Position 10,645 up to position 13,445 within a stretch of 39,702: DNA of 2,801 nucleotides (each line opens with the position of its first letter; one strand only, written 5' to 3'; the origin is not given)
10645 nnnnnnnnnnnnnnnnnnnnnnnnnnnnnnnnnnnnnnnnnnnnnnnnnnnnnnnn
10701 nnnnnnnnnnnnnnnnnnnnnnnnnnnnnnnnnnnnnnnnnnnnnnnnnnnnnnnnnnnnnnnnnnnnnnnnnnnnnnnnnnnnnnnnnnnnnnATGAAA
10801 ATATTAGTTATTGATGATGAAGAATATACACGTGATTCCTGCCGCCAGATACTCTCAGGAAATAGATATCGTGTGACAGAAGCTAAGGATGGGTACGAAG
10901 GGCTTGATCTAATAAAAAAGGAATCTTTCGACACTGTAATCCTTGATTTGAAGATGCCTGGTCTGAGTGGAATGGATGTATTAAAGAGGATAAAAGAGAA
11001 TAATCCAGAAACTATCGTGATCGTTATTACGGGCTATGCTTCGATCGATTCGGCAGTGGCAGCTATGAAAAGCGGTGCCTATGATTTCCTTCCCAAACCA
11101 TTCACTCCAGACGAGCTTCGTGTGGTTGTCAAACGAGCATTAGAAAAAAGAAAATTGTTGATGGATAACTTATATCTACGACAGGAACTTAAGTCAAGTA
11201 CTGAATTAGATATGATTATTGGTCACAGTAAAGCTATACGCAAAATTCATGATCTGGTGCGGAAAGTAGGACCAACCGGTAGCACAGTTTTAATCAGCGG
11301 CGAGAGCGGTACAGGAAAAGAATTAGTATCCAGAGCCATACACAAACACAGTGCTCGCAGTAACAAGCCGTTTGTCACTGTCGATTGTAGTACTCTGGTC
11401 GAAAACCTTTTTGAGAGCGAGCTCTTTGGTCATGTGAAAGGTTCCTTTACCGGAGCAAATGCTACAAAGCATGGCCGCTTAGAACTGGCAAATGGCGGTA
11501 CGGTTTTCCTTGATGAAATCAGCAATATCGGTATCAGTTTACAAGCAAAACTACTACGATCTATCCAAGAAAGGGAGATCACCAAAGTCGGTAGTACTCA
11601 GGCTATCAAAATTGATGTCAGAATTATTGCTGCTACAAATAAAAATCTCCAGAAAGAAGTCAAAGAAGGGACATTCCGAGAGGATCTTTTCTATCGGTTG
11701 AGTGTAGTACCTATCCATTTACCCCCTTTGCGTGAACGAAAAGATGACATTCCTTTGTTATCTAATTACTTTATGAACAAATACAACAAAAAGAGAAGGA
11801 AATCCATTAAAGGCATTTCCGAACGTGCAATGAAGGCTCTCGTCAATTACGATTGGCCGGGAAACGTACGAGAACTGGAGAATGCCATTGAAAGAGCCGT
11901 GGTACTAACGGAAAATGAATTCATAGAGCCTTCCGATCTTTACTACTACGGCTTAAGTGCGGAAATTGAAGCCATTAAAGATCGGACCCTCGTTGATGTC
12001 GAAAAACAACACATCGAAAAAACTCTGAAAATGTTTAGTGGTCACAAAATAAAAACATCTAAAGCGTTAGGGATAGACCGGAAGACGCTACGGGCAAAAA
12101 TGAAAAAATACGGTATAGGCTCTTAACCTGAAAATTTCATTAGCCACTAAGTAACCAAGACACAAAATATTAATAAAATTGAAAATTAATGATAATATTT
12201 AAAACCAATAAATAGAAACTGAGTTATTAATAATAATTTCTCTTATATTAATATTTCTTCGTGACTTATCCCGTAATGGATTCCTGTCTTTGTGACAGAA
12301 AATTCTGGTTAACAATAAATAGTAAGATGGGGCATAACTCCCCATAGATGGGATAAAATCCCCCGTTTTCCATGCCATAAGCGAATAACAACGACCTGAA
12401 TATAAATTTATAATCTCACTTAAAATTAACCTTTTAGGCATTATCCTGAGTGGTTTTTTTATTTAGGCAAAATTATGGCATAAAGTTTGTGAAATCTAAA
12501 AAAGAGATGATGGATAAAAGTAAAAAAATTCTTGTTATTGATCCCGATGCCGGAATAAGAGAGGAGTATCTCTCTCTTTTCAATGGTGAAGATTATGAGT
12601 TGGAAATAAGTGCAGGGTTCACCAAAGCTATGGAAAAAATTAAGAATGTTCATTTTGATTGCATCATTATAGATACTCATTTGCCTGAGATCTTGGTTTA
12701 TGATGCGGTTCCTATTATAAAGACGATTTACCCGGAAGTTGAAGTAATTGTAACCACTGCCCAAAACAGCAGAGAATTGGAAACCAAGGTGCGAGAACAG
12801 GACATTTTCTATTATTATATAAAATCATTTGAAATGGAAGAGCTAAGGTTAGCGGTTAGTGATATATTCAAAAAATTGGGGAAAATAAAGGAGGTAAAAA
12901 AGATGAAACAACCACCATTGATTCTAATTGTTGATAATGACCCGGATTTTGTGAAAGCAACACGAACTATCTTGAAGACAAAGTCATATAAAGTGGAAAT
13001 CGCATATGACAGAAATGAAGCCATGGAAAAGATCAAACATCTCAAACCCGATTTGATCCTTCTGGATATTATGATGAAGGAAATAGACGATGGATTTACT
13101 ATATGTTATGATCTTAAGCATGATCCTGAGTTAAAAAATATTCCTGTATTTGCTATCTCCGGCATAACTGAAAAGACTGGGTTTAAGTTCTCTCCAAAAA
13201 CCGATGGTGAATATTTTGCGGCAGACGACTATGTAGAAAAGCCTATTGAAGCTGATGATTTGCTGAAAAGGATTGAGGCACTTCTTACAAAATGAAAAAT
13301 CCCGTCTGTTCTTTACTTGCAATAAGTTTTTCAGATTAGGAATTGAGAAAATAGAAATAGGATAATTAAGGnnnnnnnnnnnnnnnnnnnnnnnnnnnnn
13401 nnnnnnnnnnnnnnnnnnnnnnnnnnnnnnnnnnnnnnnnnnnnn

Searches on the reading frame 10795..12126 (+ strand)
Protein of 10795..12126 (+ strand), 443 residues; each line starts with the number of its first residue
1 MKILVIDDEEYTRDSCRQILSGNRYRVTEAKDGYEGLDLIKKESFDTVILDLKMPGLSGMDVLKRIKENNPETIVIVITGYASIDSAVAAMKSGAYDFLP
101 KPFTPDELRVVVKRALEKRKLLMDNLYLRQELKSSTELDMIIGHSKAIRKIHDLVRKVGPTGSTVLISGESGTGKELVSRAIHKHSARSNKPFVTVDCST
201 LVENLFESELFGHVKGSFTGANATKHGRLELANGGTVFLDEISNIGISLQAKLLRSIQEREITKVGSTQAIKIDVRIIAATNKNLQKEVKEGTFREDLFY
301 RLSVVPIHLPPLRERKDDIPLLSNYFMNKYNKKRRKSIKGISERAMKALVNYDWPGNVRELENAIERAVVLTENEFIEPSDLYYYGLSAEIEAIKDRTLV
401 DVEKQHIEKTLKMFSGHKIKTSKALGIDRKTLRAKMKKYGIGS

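Call 8: search_protein_families(library=pfam, proteins=[window:10795-12126:+], max_evalue=0.00001)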
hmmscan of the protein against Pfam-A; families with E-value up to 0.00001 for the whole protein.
window:10795-12126:+ (443 aa): 8 families
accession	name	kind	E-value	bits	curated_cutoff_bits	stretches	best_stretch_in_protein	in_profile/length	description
PF00158.32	Sigma54_activat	-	8.7e-69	230.9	20.2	1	141-308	1-168/168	Sigma-54 interaction domain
PF00072.30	Response_reg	-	1.1e-31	109.7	30.2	1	3-112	1-110/111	Response regulator receiver domain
PF25601.1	AAA_lid_14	-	1.6e-28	98.7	27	1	313-384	1-72/87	AAA+ ATPase lid domain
PF14532.12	Sigma54_activ_2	-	7.9e-22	78.4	25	1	142-312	1-138/138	Sigma-54 interaction domain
PF02954.25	HTH_8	-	1.9e-11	44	22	1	399-439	2-42/42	Bacterial regulatory protein, Fis family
PF07728.20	AAA_5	-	3.5e-09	37.2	22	1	165-288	2-127/139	AAA domain (dynein-related subfamily)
PF00004.35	AAA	-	4.4e-07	30.8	21.2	1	165-286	1-111/131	ATPase family associated with various cellular activities (AAA)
PF07724.20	AAA_2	-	6.6e-06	26.7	27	0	164-291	5-133/166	AAA domain (Cdc48 subfamily)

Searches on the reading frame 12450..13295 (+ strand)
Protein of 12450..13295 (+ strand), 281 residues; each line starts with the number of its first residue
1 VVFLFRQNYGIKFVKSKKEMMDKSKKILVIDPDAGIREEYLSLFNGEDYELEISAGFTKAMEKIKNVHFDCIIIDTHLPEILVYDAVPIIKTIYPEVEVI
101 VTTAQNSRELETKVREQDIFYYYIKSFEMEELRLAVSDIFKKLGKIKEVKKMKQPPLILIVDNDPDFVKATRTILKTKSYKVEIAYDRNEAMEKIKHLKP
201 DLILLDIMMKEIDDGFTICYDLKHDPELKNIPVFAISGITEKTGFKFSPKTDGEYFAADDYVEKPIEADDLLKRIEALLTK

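Call 8: search_protein_families(library=pfam, proteins=[window:12450-13295:+], max_evalue=0.00001)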
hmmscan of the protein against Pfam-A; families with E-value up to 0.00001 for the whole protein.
window:12450-13295:+ (281 aa): 1 family
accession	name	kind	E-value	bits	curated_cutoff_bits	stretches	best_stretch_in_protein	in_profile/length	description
PF00072.30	Response_reg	-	2.2e-34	118.4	30.2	2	158-276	1-111/111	Response regulator receiver domain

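Call 74: search_protein_families(library=pfam, proteins=[window:12450-13295:+], max_evalue=0.001)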
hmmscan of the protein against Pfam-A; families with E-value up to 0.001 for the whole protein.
window:12450-13295:+ (281 aa): 2 families
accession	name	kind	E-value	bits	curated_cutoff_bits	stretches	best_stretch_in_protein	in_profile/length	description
PF00072.30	Response_reg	-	2.2e-34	118.4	30.2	2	158-276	1-111/111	Response regulator receiver domain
PF23198.2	PDE8A_N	-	5.2e-05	23.6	29.6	0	157-232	12-87/147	PDE8A-like, N-terminal domain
